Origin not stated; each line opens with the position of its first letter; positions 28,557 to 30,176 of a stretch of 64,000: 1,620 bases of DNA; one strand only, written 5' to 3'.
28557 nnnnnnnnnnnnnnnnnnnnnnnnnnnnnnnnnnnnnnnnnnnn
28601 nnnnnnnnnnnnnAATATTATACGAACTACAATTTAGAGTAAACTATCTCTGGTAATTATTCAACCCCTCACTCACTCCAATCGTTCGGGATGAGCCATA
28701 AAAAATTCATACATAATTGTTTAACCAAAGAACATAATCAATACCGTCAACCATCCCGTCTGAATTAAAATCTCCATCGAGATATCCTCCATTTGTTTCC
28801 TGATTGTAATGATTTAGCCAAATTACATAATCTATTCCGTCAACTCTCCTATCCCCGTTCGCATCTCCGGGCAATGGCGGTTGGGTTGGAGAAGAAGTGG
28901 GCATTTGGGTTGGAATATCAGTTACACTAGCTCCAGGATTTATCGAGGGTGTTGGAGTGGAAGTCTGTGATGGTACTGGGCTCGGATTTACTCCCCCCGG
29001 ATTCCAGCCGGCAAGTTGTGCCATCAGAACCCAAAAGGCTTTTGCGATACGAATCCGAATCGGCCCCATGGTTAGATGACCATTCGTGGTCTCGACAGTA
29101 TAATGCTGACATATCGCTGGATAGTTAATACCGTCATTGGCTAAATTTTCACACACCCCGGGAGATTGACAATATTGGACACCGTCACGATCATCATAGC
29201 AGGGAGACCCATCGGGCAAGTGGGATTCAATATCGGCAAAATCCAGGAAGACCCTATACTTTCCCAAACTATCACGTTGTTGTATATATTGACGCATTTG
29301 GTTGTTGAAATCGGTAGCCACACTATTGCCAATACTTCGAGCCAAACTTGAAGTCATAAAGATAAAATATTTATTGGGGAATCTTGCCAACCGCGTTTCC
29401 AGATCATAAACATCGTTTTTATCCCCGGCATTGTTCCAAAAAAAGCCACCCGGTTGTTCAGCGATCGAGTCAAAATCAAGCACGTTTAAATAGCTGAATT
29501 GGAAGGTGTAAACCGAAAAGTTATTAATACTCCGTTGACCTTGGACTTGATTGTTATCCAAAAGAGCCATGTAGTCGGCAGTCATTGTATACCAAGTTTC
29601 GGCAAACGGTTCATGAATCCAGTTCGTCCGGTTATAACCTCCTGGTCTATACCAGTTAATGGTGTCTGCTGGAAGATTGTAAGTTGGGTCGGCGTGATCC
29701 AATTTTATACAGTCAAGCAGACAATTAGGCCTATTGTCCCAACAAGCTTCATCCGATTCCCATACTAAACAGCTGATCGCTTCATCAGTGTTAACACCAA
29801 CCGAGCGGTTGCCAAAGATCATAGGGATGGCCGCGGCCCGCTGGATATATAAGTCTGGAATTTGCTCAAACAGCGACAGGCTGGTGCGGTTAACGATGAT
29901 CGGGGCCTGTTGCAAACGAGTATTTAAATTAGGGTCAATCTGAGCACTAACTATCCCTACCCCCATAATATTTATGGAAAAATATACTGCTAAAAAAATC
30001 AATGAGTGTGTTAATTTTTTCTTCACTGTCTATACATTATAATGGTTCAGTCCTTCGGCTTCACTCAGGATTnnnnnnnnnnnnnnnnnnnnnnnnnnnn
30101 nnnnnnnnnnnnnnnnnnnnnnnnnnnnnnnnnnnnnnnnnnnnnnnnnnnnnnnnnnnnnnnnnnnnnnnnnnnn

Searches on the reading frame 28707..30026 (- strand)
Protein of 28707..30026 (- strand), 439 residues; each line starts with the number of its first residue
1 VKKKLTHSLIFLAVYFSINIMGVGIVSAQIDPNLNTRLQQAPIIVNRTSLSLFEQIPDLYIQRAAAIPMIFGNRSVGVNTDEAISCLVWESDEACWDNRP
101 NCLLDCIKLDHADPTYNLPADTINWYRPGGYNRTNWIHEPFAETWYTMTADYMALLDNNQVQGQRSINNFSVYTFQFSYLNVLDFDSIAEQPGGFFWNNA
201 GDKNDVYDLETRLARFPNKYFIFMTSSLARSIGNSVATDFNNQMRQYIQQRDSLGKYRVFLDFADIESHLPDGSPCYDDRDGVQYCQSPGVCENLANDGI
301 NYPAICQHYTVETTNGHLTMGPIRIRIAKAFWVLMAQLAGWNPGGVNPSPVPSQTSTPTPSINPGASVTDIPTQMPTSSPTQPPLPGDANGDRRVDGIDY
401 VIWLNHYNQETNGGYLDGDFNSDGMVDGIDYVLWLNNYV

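Call 3: search_protein_families(library=pfam, proteins=[window:28707-30026:-], max_evalue=0.1)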
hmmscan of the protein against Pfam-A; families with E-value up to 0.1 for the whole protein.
window:28707-30026:- (439 aa): 1 family
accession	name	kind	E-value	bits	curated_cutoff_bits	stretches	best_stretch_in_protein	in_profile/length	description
PF00404.24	Dockerin_1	-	3e-05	24.6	22.9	1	386-438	1-55/57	Dockerin type I domain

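Call 56: search_protein_families(library=ncbifam, proteins=[window:28707-30026:-], max_evalue=0.01)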
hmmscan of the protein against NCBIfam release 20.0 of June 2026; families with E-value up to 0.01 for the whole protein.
window:28707-30026:- (439 aa): 0 families

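Call 69: search_solved_structures(query=window:28707-30026:-, max_evalue=0.01)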
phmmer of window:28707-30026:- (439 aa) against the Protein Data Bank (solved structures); distinct sequences matched with E-value up to 0.01: 0.
